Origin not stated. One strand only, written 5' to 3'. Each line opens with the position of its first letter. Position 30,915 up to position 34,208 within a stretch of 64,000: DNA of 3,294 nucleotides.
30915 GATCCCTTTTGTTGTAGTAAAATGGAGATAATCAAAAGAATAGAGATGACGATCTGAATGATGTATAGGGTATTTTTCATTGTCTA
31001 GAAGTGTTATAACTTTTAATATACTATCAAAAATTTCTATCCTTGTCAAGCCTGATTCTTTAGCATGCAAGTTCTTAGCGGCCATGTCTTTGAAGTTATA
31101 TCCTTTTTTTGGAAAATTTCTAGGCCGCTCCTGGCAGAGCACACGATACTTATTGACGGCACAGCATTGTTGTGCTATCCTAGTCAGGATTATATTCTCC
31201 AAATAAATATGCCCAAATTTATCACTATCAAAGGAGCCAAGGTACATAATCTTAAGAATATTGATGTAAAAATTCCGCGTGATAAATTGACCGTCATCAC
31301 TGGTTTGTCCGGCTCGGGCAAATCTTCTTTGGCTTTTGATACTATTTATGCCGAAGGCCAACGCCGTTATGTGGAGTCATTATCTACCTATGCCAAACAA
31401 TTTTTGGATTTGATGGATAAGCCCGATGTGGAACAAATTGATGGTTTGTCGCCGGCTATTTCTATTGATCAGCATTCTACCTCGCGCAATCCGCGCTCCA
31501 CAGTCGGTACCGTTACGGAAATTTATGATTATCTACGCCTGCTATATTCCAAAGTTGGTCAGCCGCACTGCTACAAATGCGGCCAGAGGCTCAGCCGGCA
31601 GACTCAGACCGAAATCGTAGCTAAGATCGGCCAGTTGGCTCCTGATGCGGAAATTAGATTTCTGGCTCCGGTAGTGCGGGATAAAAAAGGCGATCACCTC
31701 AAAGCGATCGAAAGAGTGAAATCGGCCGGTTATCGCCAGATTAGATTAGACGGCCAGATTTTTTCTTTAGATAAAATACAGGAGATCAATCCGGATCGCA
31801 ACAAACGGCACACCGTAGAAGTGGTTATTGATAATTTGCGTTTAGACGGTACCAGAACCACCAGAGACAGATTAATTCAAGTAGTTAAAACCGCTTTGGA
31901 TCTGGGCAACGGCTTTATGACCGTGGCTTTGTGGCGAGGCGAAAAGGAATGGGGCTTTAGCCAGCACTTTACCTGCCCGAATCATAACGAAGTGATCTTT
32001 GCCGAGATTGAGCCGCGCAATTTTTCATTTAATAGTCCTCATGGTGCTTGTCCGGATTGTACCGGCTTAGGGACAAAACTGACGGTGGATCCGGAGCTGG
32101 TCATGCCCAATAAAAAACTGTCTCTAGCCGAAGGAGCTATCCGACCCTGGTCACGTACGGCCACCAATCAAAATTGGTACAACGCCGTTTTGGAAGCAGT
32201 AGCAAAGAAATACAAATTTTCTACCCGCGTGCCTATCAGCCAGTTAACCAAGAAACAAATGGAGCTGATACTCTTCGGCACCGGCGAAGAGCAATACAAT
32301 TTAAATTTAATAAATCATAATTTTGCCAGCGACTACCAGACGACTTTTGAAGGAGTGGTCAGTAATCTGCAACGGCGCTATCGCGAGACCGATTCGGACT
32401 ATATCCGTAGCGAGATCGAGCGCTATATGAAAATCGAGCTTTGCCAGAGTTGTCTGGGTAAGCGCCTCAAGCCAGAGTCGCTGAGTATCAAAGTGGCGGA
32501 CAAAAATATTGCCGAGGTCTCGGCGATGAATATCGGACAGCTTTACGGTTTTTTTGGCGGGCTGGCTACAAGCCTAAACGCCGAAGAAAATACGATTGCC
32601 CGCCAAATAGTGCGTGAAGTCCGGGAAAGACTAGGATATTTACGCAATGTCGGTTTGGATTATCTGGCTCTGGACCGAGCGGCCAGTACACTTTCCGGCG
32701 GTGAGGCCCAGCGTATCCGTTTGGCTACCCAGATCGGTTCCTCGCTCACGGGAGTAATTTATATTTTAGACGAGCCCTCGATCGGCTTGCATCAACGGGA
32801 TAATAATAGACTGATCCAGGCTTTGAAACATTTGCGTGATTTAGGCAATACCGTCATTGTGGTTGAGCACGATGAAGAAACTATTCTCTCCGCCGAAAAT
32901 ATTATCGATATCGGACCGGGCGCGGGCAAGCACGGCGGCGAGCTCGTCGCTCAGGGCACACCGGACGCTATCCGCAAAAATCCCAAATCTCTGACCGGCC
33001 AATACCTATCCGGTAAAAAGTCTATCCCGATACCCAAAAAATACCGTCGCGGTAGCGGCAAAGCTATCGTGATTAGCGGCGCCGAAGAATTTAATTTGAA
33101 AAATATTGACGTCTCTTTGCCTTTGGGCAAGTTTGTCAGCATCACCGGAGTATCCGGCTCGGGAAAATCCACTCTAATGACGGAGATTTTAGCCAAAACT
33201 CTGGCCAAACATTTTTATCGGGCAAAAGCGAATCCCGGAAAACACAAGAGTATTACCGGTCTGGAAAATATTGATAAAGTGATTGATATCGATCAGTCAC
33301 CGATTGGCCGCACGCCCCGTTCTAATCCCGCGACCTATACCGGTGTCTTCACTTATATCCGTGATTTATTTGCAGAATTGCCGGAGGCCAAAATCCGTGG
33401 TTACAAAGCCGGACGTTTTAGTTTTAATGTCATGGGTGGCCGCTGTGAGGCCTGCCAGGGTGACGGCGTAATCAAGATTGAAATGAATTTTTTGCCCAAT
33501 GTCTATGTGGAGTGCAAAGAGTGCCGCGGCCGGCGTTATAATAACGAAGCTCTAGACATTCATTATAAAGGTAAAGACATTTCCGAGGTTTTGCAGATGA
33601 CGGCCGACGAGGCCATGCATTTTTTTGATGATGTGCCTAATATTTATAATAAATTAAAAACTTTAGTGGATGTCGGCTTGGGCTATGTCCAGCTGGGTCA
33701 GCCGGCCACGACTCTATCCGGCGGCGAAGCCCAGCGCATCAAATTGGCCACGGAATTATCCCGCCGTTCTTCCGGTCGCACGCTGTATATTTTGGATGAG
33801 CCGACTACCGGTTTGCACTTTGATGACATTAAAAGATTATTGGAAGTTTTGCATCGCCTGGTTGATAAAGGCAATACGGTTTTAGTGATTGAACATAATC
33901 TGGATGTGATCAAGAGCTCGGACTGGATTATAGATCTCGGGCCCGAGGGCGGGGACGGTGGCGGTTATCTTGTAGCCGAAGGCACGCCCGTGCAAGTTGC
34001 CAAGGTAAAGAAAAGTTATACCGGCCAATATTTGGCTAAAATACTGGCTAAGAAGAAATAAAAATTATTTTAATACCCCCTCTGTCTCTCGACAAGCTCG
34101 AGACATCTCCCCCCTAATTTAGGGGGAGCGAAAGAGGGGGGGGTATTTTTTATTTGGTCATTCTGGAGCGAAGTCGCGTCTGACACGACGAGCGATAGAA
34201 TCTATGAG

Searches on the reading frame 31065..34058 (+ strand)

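Call 64: search_protein_families(library=pfam, proteins=[window:31065-34058:+], max_evalue=0.00001)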
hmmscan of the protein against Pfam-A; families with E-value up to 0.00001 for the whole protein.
window:31065-34058:+ (998 aa): 9 families
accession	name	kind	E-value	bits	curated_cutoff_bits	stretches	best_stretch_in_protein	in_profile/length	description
PF17755.6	UvrA_DNA-bind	-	1e-37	129.2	23.2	1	342-453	1-110/110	UvrA DNA-binding domain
PF17760.6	UvrA_inter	-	1.8e-25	89.3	23.3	1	179-288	1-106/109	UvrA interaction domain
PF00005.33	ABC_tran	-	3.5e-23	83.2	25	0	678-711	1-34/137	ABC transporter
PF02463.25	SMC_N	-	1.1e-13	51.5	40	0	250-616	135-211/220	RecF/RecN/SMC N terminal domain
PF13191.12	AAA_16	-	1.2e-09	39.3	32.6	0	689-723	25-59/167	AAA ATPase domain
PF13555.12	AAA_29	-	1.4e-07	31.5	27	0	690-705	24-39/61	P-loop containing region of AAA domain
PF03193.22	RsgA_GTPase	-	2.2e-07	31.3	30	0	659-728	78-147/174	RsgA GTPase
PF13304.12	AAA_21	-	2.9e-07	31.3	27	0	879-940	233-294/304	AAA domain, putative AbiEii toxin, Type IV TA system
PF01637.24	ATPase_2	-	7e-06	26.4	33.2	0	689-773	21-106/225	ATPase domain predominantly from Archaea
